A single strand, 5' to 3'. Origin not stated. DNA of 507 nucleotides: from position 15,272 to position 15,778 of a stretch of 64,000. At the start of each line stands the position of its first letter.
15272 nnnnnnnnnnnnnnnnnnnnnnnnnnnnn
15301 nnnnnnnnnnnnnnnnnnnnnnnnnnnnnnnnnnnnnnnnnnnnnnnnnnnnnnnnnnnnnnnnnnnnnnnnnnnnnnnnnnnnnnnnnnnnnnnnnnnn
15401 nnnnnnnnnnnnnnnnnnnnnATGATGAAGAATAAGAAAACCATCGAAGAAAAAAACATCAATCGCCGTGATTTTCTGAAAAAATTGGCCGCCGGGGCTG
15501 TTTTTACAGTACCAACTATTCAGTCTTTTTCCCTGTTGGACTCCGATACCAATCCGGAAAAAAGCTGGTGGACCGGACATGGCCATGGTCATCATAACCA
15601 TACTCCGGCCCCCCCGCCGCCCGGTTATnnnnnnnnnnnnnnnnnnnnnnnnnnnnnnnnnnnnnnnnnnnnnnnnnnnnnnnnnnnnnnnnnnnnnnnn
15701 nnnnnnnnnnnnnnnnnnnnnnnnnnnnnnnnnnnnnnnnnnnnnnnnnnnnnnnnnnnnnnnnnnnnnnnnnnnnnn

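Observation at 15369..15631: Promoter-equipped 69-aa ORF: Tat signal peptide fused to a short His/Pro-rich tail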

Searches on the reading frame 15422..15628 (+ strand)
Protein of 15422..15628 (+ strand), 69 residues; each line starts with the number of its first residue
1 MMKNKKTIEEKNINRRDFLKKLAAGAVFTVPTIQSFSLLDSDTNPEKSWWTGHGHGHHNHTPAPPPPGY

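Call 3: search_protein_families(library=pfam, proteins=[window:15422-15628:+], max_evalue=1)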
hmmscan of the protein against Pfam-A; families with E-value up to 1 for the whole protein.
window:15422-15628:+ (69 aa): 3 families
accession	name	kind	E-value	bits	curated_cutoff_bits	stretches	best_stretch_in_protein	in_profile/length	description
PF10518.14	TAT_signal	-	0.036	14.5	22.7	1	12-26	1-15/21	TAT (twin-arginine translocation) pathway signal sequence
PF10399.14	UCR_Fe-S_N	-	0.047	13.5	24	1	8-29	4-24/41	Ubiquitinol-cytochrome C reductase Fe-S subunit TAT signal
PF23678.1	YqhI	-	0.18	11.6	27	1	13-24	25-35/36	YqhI-like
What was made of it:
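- On Tat signal-bearing proteins (TIGR01409 / PF10518): Pfam PF10518 scores 14.5 against 22.7, which is not met (call 3).
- Checked: It scores below the cutoff for Pfam TAT_signal, 14.5 against 22.7 (call 3).
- The Pfam TAT_signal model scores below its cutoff (call 3). There is a weak similarity to the Rieske Tat-signal family UCR_Fe-S_N (E 0.047, call 3). The Pfam TAT_signal score is below its cutoff (call 3).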

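Call 4: search_protein_families(library=ncbifam, proteins=[window:15422-15628:+], max_evalue=1)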
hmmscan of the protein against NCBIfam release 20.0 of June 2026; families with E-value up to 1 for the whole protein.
window:15422-15628:+ (69 aa): 4 families
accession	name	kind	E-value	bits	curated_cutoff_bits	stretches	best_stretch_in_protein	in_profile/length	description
TIGR01409.1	TAT_signal_seq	domain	0.00039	20.6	16.7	1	13-28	1-16/29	twin-arginine translocation signal domain-containing protein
TIGR02811.1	formate_TAT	hypoth_equivalog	0.0018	18.6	48.45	1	9-29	5-25/66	formate dehydrogenase region TAT target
NF038009.1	TatB_1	subfamily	0.026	14.8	100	1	3-30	4-31/70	twin-arginine translocation system-associated protein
NF007779.0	PRK10468.1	equivalog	0.085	11.8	659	1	1-46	1-47/372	hydrogenase 2 small subunit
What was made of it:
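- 15464..15484 (+): Twin-arginine motif R15-R16-D-F-L-K-K21. TIGR01409 scores 20.6 bits, above the 16.7 cutoff (call 4).
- On Tat signal-bearing proteins (TIGR01409 / PF10518): TIGR01409 scores 20.6 bits against a 16.7 cutoff (call 4).
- On TIGR02811 formate-dehydrogenase-region TAT target: 18.6 bits against 48.45, with the leader-only region aligned (call 4).
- Closest known: TIGR02811 'formate dehydrogenase region TAT target'. Different: The score is 18.6 bits against a 48.45 cutoff, and only the leader aligns (profile positions 5-25 of 66) (call 4).
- Checked: The twin-arginine leader scores 20.6 bits against NCBIfam TIGR01409, above the 16.7 cutoff (call 4).
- Tat signal: TIGR01409 scores above its cutoff (call 4). 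TIGR01409 scores above its cutoff (call 4).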

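Call 6: find_homologous_proteins(query=window:15422-15628:+, max_evalue=0.01)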
Query window:15422-15628:+ (69 aa): 9 proteins with E <= 0.01 among 9 candidates.
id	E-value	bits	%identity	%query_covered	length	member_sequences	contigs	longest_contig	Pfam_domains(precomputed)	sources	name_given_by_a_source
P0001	1.4e-41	157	100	99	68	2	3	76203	-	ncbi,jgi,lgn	-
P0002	6.7e-24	101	73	97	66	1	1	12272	-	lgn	-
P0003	9.6e-24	100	69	97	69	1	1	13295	-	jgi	-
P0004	9.5e-22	94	69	97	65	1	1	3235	-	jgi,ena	-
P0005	4.2e-20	89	67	97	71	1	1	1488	-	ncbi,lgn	-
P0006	4.6e-16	76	67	75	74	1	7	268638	-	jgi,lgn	-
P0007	1.3e-15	74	70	78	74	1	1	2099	-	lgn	-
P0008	2.1e-15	74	60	83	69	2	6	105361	-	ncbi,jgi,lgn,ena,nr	ncbi:twin-arginine translocation signal domain-containing protein [bacterium]|nr:twin-arginine trans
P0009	4.1e-13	66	63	62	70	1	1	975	-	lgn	-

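Call 10: find_encoding_contigs(protein=P0006, flank=8000, max_places=4)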
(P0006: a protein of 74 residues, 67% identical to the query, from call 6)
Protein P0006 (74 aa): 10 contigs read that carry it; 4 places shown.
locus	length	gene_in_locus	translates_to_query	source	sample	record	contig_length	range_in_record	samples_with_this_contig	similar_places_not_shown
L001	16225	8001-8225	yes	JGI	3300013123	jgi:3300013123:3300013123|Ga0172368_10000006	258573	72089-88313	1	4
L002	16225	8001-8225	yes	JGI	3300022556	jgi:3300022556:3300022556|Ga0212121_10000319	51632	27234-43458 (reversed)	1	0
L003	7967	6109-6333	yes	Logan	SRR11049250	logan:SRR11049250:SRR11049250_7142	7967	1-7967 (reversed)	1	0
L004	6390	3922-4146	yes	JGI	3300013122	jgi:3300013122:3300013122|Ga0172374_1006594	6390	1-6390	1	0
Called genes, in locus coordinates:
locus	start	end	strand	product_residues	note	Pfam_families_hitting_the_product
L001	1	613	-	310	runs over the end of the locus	PF04392:ABC_sub_bind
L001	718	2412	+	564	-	PF02310:B12-binding, PF04055:Radical_SAM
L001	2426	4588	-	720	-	PF00912:Transgly, PF00905:Transpeptidase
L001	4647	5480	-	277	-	PF01048:PNP_UDP_1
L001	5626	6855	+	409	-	PF01979:Amidohydro_1, PF07969:Amidohydro_3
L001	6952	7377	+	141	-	-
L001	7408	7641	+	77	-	PF03994:DUF350 (weak)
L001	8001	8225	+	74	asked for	-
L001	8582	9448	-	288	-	PF02511:Thy1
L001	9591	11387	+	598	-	PF00009:GTP_EFTU, PF03144:GTP_EFTU_D2, PF22042:EF-G_D2 (faint), PF00679:EFG_C, PF06421:LepA_C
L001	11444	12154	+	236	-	PF02517:Rce1-like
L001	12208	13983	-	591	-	PF02368:Big_2 (faint), PF18962:Por_Secre_tail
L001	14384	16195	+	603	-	PF00501:AMP-binding, PF23562:AMP-binding_C_3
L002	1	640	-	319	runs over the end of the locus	PF04392:ABC_sub_bind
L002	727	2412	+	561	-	PF02310:B12-binding, PF04055:Radical_SAM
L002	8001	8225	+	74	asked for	-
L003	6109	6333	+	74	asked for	-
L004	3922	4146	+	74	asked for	-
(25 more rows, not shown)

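Call 11: find_encoding_contigs(protein=P0008, flank=8000, max_places=4)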
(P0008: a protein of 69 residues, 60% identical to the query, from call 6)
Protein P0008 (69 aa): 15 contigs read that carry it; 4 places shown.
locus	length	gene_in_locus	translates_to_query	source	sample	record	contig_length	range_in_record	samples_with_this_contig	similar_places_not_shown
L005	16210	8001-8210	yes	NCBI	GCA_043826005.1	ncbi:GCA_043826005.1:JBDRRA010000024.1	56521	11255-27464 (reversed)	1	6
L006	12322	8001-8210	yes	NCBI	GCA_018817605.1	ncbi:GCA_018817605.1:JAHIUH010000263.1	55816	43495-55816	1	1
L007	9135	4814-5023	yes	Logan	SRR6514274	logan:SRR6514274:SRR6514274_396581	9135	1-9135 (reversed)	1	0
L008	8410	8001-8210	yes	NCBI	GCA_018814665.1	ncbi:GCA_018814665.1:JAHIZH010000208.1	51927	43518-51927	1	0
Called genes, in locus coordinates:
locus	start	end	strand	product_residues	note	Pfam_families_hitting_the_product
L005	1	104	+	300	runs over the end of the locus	PF13485:Peptidase_MA_2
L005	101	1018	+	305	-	-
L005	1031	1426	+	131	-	PF07635:PSCyt1 (weak)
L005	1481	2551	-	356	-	PF13648:Lipocalin_4 (faint)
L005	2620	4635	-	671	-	PF03169:OPT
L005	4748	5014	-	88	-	-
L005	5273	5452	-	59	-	-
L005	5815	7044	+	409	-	PF01979:Amidohydro_1, PF07969:Amidohydro_3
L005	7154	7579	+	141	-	-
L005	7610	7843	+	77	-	PF03994:DUF350 (weak)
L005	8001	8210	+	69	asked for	-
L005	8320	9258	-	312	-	-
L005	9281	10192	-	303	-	PF07719:TPR_2 (faint), PF13428:TPR_14 (faint), PF14559:TPR_19 (weak)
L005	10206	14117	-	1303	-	PF05048:NosD, PF13229:Beta_helix, PF18962:Por_Secre_tail (faint), PF13860:FlgD_ig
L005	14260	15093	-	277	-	PF02511:Thy1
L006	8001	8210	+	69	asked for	-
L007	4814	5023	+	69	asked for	-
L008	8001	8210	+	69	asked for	-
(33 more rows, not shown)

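Call 14: find_related_loci(query=A1, collection=genome_contigs, flank=8000)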
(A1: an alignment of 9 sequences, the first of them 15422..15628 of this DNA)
Query A1 (69 aa) in genome_contigs; peptide patterns used: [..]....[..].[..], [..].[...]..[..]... (x = any residue, [..] = any of these).
600 stretches matched a pattern (row limit reached: there are more); 18 encode a relative of the query (tblastn E <= 1e-3); 18 distinct loci.
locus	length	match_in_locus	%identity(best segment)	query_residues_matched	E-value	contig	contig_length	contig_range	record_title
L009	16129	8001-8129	56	2-44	5e-14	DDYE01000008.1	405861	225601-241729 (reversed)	MAG TPA_asm: Candidatus Marinimicrobia bacterium UBA2242 UBA2242_contig_192, whole genome shotgun sequence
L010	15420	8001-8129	65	2-44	5e-13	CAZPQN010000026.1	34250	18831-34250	MAG TPA_asm: uncultured bacterium isolate SRP098346_co1_291 genome assembly, contig: NODE_809_length_34250_cov_153.17833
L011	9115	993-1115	60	9-51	2e-11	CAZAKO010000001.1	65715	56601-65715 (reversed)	MAG TPA_asm: uncultured bacterium isolate SRP098346_co1_289 genome assembly, contig: NODE_144_length_65715_cov_144.27225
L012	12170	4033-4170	53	1-51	2e-10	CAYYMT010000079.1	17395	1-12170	MAG TPA_asm: uncultured bacterium isolate SRP332253_co1_229 genome assembly, contig: NODE_5334_length_17395_cov_6.859977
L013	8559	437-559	56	9-51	2e-10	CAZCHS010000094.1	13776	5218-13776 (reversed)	MAG TPA_asm: uncultured bacterium isolate SRP252850_co1_381 genome assembly, contig: NODE_8354_length_13776_cov_10.89512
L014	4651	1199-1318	55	2-39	5e-9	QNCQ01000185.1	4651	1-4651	MAG: Candidatus Neomarinimicrobiota bacterium isolate B5_G15 B5_Guay15_scaffold_08944, whole genome shotgun sequence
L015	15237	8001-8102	50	3-33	2e-6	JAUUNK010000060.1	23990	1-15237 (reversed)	MAG: Bacteroides ovatus isolate N1158.6 NODE_807_length_23990_cov_7.876081, whole genome shotgun sequence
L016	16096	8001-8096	44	2-33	1e-5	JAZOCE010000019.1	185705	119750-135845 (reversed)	MAG: Muribaculaceae bacterium isolate T1900044757_TS20190223.MAGScoT_cleanbin_000004 SGB_2303_k141_691026, whole genome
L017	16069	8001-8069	65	5-27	1e-5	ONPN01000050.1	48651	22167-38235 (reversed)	uncultured Clostridiales bacterium isolate RUG518 genome assembly, contig: scaffold_2701, whole genome shotgun sequence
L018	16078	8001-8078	54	2-27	1e-5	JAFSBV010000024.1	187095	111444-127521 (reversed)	MAG: Bacteroidales bacterium isolate RGIG3000 Goat_Rectum-3__c464, whole genome shotgun sequence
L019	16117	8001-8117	46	3-33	1e-5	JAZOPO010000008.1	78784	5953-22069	MAG: Alistipes sp. isolate T1900045573_YK20190267.MAGScoT_cleanbin_000023 SGB_7989_k141_739432, whole genome shotgun seq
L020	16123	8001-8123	43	5-46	2e-5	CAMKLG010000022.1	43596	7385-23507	MAG: uncultured Bacteroidales bacterium isolate SRR12081296_bin.81_metaWRAP_v1.3_MAG genome assembly, contig: ERZ1228977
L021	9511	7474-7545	63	6-29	6e-5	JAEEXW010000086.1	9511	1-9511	MAG: Bacteroidales bacterium isolate Tb.RUG.530 NODE_35941_length_9511_cov_0.935848, whole genome shotgun sequence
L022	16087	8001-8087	53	2-33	2e-5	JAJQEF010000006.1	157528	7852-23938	MAG: Rikenellaceae bacterium isolate MI.7_1 NODE_6_length_157528_cov_11.366279, whole genome shotgun sequence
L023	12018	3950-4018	61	7-29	3e-5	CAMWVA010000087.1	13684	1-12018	MAG TPA_asm: uncultured Porphyromonadaceae bacterium isolate SRR14411301_bin.5_metawrap_v1.3_MAG genome assembly, contig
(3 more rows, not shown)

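Call 16: search_protein_representatives(protein=window:15422-15628:+)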
Query: 69 residues. Proteins with E-value up to 0.001 (for the whole library): 19; up to 1e-10: 9; up to 1e-30: 0. The best 19 are listed.
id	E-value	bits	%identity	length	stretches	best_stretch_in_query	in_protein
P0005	1.3e-20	88.5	69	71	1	3-67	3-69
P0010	5.6e-15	70.6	59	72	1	6-68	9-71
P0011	2.5e-14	68.6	58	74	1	2-68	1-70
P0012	2.5e-13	65.4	58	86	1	4-67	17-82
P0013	1.4e-12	63.0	55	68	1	2-67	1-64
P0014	8.9e-12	60.5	39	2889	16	12-59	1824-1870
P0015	1.4e-11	59.9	60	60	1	7-58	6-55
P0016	6.8e-11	57.7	52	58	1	2-60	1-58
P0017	7.0e-11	57.7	60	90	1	10-67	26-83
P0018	1.0e-07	47.6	34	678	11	34-67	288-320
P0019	1.1e-07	47.5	41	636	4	31-56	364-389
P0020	7.8e-07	44.8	53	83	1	9-67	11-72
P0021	7.6e-06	41.7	57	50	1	23-69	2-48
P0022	8.9e-06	41.5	39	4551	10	12-59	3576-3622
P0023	2.3e-05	40.2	74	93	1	2-35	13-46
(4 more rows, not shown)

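Call 25: find_homologous_proteins(query=A2, max_evalue=0.01)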
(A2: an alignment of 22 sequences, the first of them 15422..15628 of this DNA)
Query A2 (22 sequences) (69 aa, profile of the alignment): 68 proteins with E <= 0.01 among 1679 candidates.
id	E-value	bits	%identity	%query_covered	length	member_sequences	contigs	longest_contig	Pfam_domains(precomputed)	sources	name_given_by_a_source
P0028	4.2e-33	131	70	62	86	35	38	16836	-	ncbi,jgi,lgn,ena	jgi:hypothetical protein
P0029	9.1e-33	130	66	59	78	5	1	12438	-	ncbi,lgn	-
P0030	1.4e-32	129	69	74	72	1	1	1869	-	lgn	-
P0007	1.8e-32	129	70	78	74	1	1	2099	-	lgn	-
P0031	5.3e-32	127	62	84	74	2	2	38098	-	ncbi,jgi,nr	ncbi:MAG: twin-arginine translocation signal domain-containing protein [Candidatus Marinimicrobia ba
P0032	5.4e-32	127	69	74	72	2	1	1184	-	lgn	-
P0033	5.8e-32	127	61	52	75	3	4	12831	-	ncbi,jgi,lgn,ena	-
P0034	1.9e-31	125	69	78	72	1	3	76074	-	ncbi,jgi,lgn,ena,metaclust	ncbi:MAG: twin-arginine translocation signal domain-containing protein [Candidatus Neomarinimicrobio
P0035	3.1e-31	125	51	97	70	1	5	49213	-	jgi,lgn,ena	-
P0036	8.3e-31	123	56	62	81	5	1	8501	-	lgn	-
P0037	9.8e-31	123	68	59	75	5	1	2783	-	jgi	-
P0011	1.0e-30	123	56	70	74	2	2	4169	-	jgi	-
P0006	1.0e-30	123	67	75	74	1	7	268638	-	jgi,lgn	-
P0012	4.3e-30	121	54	70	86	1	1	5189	-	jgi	-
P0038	5.1e-30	121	84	45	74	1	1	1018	-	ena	-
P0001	1.2e-28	116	100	99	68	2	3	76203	-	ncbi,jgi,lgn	-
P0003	2.8e-28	115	69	97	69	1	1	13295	-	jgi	-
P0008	7.0e-28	114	60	83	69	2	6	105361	-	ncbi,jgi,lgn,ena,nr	ncbi:twin-arginine translocation signal domain-containing protein [bacterium]|nr:twin-arginine trans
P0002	6.7e-27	111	73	97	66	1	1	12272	-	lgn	-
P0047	2.2e-26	109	64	48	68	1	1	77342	-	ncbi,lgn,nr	ncbi:MAG: hypothetical protein JXQ65_03650 [Candidatus Marinimicrobia bacterium]|nr:hypothetical pro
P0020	2.7e-25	106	59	42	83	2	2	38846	-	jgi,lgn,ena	-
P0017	8.2e-25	104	62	65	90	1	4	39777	-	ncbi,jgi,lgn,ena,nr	ncbi:MAG: hypothetical protein ABIC91_08075 [Nanoarchaeota archaeon]|nr:hypothetical protein [Nanoar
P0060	3.3e-23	99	53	43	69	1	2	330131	-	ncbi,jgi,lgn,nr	ncbi:MAG: hypothetical protein H0Z29_00955 [Candidatus Marinimicrobia bacterium]|nr:hypothetical pro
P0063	1.1e-22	97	49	74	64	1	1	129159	-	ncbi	ncbi:MAG: twin-arginine translocation signal domain-containing protein [Fidelibacterota bacterium]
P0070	6.5e-22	95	53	68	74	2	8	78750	-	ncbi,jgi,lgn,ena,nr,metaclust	ncbi:MAG: hypothetical protein COT43_11015 [Candidatus Marinimicrobia bacterium CG08_land_8_20_14_0_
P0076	1.9e-4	39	42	75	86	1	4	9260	-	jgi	jgi:hypothetical protein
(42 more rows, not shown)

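Call 28: find_encoding_contigs(protein=P0060, flank=8000, max_places=1)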
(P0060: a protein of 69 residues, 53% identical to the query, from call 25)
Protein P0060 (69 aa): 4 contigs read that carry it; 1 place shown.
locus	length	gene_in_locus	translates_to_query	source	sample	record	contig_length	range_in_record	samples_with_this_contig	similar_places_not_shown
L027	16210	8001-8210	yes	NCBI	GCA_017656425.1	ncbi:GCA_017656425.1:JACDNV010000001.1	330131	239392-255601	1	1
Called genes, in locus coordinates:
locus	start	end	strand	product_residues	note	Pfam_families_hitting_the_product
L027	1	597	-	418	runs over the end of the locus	PF00275:EPSP_synthase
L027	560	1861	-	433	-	PF08501:Shikimate_dh_N, PF02826:2-Hacid_dh_C, PF01488:Shikimate_DH, PF02882:THF_DHG_CYH_C (weak), PF03807:F420_oxidored (weak), PF07991:KARI_N (weak), PF01202:SKI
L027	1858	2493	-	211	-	PF01487:DHquinase_I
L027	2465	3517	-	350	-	PF01761:DHQ_synthase, PF24621:DHQS_C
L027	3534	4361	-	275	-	PF00793:DAHP_synth_1, PF03102:NeuB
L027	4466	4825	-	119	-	-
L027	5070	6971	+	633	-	PF13520:AA_permease_2, PF00324:AA_permease, PF00359:PTS_EIIA_2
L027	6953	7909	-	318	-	-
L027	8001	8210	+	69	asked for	-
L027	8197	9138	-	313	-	PF16656:Pur_ac_phosph_N (weak)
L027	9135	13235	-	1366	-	PF13229:Beta_helix (weak), PF05048:NosD, PF13229:Beta_helix, PF05048:NosD (weak), PF13229:Beta_helix, PF05048:NosD (weak), PF13229:Beta_helix, PF13860:FlgD_ig (weak)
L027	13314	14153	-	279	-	PF02511:Thy1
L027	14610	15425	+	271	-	PF01210:NAD_Gly3P_dh_N (faint), PF03807:F420_oxidored, PF14748:P5CR_dimer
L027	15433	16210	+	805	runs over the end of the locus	PF03447:NAD_binding_3, PF00742:Homoserine_dh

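Call 29: find_encoding_contigs(protein=P0063, flank=8000, max_places=1)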
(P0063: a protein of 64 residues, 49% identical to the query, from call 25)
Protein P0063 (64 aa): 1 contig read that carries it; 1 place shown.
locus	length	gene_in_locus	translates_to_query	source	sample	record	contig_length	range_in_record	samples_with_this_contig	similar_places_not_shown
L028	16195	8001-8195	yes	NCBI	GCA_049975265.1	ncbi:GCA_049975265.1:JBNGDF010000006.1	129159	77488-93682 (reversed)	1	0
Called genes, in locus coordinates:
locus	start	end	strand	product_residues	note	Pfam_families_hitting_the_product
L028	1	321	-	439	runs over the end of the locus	PF16656:Pur_ac_phosph_N, PF00149:Metallophos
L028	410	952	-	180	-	PF01862:PvlArgDC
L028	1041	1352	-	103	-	-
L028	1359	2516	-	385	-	PF14401:RLAN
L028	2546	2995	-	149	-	PF00583:Acetyltransf_1, PF13673:Acetyltransf_10, PF13508:Acetyltransf_7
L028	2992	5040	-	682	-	PF17391:Urocanase_N, PF01175:Urocanase, PF17392:Urocanase_C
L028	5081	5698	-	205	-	PF01510:Amidase_2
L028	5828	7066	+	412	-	PF01979:Amidohydro_1, PF07969:Amidohydro_3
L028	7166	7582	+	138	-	-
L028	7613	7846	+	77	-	PF03994:DUF350 (weak)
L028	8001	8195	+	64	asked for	-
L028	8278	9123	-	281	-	PF02511:Thy1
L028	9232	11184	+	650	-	PF17900:Peptidase_M1_N, PF01433:Peptidase_M1, PF18962:Por_Secre_tail (weak)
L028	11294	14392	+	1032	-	PF13485:Peptidase_MA_2, PF00930:DPPIV_N (faint), PF26550:Tricorn_2nd, PF25174:Beta-prop_THOC3 (faint), PF26549:Tricorn_N, PF07676:PD40 (weak), PF26549:Tricorn_N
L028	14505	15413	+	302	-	PF00892:EamA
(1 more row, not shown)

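Call 30: find_encoding_contigs(protein=P0070, flank=8000, max_places=1)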
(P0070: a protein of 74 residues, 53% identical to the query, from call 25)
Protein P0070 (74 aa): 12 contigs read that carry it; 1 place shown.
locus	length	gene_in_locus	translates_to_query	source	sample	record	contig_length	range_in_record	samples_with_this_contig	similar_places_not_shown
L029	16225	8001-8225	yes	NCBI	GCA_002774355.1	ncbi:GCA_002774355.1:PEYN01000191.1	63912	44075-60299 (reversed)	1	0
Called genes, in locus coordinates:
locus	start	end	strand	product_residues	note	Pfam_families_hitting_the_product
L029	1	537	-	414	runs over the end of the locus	PF00079:Serpin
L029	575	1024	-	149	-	-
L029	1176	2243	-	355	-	-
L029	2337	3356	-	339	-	-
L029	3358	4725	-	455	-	PF00072:Response_reg, PF00158:Sigma54_activat, PF14532:Sigma54_activ_2, PF07728:AAA_5 (weak), PF25601:AAA_lid_14, PF02954:HTH_8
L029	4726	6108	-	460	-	PF00672:HAMP, PF00512:HisKA, PF02518:HATPase_c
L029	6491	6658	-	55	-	PF02522:Antibiotic_NAT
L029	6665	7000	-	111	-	PF02522:Antibiotic_NAT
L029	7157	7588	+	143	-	-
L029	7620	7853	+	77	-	PF03994:DUF350 (weak)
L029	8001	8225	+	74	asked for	-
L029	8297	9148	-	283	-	PF02511:Thy1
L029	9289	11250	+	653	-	PF17900:Peptidase_M1_N (weak), PF01433:Peptidase_M1, PF18962:Por_Secre_tail (weak)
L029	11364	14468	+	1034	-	PF13485:Peptidase_MA_2, PF00930:DPPIV_N (faint), PF26550:Tricorn_2nd, PF25174:Beta-prop_THOC3, PF26549:Tricorn_N, PF07676:PD40, PF26549:Tricorn_N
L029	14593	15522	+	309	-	PF00892:EamA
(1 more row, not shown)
